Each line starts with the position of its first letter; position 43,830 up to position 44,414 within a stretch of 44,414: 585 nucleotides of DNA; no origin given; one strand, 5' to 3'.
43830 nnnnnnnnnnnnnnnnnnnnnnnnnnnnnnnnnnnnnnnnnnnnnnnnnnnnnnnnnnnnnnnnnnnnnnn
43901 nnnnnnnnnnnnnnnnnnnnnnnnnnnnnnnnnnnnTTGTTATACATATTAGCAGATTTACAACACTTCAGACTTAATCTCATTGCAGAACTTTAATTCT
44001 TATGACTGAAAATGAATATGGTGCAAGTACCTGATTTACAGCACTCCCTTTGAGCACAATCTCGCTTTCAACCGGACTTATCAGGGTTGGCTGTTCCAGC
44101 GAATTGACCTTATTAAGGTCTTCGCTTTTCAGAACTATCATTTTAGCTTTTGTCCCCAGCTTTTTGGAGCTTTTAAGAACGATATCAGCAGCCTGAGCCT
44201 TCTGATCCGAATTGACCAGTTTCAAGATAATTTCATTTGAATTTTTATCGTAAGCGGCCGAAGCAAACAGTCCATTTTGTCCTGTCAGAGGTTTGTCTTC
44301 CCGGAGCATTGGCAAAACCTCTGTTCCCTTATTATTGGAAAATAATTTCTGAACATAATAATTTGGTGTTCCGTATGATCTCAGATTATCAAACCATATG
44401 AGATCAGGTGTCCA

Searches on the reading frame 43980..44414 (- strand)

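Call 15: search_protein_families(library=pfam, proteins=[window:43980-44414:-])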
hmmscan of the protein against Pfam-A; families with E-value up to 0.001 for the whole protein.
window:43980-44414:- (144 aa): 1 family
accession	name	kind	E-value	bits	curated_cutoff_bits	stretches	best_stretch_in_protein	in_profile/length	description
PF06964.18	Alpha-L-AF_C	-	3.8e-16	60.2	27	1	3-134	55-165/165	Alpha-L-arabinofuranosidase C-terminal domain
